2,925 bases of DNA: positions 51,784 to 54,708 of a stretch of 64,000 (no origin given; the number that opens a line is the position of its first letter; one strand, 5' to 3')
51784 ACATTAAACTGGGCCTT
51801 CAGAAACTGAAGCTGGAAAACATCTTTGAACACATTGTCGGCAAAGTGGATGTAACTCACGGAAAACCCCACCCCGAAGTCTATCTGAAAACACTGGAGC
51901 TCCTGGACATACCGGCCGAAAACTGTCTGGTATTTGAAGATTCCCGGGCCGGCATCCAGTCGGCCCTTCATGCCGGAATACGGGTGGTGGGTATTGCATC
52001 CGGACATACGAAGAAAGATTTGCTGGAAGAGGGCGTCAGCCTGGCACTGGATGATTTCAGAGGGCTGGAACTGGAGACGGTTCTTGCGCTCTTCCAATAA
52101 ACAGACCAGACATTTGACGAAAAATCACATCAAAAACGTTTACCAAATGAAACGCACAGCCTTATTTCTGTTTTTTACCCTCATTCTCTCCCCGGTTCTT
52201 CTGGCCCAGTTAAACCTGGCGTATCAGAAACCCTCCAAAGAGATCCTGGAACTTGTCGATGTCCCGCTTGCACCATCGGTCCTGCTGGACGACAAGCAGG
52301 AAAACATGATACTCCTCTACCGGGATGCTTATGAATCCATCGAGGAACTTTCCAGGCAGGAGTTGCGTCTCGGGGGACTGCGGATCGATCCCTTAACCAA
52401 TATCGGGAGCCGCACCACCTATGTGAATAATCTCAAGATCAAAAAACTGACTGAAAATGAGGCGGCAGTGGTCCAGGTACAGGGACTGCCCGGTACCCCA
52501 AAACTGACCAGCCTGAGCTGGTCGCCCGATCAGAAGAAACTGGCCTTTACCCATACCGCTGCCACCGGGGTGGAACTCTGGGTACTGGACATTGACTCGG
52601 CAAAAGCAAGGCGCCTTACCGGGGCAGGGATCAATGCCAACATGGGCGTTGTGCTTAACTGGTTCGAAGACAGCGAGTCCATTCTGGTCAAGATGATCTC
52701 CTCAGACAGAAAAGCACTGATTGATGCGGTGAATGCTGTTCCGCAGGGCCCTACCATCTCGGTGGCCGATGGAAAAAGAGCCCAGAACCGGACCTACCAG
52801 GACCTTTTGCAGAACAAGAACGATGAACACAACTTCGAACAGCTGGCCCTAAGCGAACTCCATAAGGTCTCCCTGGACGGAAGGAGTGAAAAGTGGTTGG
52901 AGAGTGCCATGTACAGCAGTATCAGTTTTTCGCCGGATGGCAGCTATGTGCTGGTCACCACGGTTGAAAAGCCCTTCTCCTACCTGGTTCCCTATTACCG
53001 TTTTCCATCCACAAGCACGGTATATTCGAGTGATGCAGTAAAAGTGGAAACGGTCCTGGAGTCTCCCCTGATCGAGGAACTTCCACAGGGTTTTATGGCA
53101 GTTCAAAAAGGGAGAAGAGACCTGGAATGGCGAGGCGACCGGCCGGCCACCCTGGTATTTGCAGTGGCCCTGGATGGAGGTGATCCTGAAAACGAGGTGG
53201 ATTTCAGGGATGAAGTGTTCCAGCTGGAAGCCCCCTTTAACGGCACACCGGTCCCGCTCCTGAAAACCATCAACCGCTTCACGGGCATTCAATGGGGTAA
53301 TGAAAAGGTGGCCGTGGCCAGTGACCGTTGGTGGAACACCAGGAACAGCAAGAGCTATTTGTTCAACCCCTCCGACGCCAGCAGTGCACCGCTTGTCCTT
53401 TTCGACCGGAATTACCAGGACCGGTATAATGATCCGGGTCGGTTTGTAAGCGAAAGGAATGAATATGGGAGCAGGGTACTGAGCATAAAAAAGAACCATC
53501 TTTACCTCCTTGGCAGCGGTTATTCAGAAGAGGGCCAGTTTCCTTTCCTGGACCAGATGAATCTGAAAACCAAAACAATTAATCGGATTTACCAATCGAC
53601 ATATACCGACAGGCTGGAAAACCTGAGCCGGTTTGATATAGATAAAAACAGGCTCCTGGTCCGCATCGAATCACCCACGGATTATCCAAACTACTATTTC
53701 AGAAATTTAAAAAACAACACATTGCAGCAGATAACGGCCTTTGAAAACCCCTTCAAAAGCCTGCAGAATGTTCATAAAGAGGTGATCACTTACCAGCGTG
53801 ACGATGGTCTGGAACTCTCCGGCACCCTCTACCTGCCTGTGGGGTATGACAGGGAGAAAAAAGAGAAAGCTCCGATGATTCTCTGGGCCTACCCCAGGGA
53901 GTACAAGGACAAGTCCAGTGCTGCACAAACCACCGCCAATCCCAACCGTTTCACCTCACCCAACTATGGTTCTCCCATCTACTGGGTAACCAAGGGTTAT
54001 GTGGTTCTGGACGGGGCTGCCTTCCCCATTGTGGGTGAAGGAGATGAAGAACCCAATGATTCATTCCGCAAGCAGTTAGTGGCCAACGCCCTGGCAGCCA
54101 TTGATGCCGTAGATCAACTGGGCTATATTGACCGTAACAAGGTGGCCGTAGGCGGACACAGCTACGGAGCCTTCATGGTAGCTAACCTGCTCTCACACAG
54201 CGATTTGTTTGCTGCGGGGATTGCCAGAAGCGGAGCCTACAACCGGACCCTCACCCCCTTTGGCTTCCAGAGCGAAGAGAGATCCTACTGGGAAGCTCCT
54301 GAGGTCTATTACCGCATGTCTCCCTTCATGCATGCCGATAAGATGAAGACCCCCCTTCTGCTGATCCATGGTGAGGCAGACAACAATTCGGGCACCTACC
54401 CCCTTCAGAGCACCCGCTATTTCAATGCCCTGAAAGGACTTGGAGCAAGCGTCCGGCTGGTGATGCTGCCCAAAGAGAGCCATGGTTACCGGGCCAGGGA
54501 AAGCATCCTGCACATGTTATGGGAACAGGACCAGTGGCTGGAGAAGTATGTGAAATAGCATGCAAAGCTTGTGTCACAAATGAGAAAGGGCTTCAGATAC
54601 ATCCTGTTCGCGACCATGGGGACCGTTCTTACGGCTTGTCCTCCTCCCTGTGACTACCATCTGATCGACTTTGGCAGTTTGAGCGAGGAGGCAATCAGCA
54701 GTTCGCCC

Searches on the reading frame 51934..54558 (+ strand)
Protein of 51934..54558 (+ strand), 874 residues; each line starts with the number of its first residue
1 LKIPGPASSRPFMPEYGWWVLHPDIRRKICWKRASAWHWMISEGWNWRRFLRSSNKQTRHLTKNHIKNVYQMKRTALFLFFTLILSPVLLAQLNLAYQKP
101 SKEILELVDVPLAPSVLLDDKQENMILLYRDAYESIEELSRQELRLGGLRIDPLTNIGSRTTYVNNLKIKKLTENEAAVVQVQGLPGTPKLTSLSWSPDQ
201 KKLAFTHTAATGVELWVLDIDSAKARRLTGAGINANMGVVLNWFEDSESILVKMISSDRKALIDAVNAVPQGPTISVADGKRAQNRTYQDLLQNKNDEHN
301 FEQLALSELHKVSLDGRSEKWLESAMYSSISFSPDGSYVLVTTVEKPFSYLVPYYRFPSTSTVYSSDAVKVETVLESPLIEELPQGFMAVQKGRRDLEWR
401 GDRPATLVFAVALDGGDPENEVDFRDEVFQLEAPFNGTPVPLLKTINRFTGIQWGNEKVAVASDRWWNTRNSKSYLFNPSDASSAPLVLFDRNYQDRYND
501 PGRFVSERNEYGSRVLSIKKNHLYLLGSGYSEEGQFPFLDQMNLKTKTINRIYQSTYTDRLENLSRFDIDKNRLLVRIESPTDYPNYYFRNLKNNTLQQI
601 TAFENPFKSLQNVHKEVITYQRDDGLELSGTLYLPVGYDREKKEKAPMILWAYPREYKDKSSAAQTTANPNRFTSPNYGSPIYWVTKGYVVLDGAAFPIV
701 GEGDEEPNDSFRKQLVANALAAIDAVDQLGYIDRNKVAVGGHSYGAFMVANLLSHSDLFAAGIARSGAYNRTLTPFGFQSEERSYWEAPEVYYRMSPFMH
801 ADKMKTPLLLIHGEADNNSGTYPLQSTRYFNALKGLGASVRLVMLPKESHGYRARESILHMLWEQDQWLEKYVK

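Call 75: search_protein_families(library=pfam, proteins=[window:51934-54558:+], max_evalue=0.00001)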
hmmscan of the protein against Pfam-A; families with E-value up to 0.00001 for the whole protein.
window:51934-54558:+ (874 aa): 2 families
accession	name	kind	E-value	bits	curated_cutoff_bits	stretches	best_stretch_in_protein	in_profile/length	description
PF00326.27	Peptidase_S9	-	8.1e-26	91.3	22.6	1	716-873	45-210/213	Prolyl oligopeptidase family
PF02129.25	Peptidase_S15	-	8.2e-08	32.7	23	0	624-754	1-114/262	X-Pro dipeptidyl-peptidase (S15 family)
